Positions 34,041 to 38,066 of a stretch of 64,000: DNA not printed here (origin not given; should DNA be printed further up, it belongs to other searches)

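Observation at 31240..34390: Mosaic ~0.5-kb direct repeat flanking gdhA, creating chimeric gene fragments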

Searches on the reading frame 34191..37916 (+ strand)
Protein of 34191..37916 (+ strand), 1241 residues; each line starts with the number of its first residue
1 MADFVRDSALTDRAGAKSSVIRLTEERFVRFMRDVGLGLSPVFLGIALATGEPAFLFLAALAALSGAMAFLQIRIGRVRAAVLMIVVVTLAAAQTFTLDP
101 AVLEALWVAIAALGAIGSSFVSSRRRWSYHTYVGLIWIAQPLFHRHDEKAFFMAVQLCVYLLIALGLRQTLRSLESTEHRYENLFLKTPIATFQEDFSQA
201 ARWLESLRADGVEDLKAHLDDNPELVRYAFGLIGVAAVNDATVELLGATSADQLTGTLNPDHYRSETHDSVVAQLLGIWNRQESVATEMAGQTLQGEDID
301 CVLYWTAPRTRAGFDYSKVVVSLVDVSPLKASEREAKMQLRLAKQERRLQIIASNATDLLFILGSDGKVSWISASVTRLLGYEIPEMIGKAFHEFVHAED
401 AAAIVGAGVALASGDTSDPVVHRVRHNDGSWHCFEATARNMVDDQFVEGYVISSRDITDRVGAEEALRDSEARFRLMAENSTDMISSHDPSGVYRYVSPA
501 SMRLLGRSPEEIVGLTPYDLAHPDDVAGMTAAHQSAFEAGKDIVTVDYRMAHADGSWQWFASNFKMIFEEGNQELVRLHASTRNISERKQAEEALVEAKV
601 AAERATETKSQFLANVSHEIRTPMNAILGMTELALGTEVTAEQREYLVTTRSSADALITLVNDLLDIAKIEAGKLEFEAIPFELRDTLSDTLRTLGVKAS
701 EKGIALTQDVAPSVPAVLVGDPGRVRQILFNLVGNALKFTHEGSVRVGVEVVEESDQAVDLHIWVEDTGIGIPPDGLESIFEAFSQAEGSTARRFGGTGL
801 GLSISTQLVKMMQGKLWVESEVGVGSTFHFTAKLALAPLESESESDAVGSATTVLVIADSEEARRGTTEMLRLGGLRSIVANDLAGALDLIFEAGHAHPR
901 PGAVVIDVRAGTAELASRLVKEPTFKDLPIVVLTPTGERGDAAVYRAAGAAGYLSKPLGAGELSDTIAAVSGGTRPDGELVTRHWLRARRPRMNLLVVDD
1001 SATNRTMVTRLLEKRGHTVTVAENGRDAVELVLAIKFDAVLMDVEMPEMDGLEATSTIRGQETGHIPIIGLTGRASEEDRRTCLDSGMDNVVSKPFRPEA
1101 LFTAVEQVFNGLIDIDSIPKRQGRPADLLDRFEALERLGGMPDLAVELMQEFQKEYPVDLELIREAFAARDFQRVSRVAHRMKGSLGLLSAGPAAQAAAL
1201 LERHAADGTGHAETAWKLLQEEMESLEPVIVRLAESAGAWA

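Call 5: search_protein_families(library=pfam, proteins=[window:34191-37916:+], max_evalue=0.01)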
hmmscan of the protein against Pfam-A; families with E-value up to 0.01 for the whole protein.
window:34191-37916:+ (1241 aa): 10 families
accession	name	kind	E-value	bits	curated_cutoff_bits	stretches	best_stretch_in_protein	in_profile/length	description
PF00072.30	Response_reg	-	3.4e-38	130.7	30.2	2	996-1105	2-110/111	Response regulator receiver domain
PF02518.31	HATPase_c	-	1.1e-29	103.5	26.4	1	720-834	1-109/111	Histidine kinase-, DNA gyrase B-, and HSP90-like ATPase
PF08447.18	PAS_3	-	2.5e-25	89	25.6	2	496-573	3-81/89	PAS fold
PF08448.16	PAS_4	-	1.2e-20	74.2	23.1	2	355-461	3-109/110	PAS fold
PF00512.31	HisKA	-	1.2e-20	73.8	26.9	1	609-673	2-66/66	His Kinase A (phospho-acceptor) domain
PF00989.32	PAS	-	2.5e-17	63.3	22.6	2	473-572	2-101/113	PAS fold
PF13426.13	PAS_9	-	8.5e-16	58.5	27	2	360-459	4-103/103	PAS domain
PF01627.28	Hpt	-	5.2e-11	43.1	24.6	1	1147-1225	1-80/84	Hpt domain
PF13188.13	PAS_8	-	1e-05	25.7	21.8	0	472-523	1-52/65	PAS domain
PF14598.12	PAS_11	-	0.00011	22.5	25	1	506-569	26-88/109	PAS domain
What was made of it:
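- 34191..37916 (+): Intact hybrid sensor histidine kinase (1241 aa; PAS x2, HisKA, HATPase, REC x2, Hpt). Call 5.
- Checked: intact hybrid kinase, 34191-37916 (PAS/HisKA/HATPase/REC/Hpt, call 5)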

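Call 52: list_cluster_members(proteins=[P0001, P0241, window:34191-37916:+])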
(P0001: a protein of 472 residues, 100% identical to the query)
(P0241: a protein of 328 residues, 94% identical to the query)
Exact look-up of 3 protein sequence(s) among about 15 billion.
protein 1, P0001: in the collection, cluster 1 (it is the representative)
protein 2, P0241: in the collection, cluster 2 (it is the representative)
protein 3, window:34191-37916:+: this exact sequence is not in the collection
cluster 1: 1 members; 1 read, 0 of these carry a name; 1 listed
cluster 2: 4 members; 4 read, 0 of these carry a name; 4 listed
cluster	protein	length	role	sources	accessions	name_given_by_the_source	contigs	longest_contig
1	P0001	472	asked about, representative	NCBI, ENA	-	-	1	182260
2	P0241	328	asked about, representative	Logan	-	-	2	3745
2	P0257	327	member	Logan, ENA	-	-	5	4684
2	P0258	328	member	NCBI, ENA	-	-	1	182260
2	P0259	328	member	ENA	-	-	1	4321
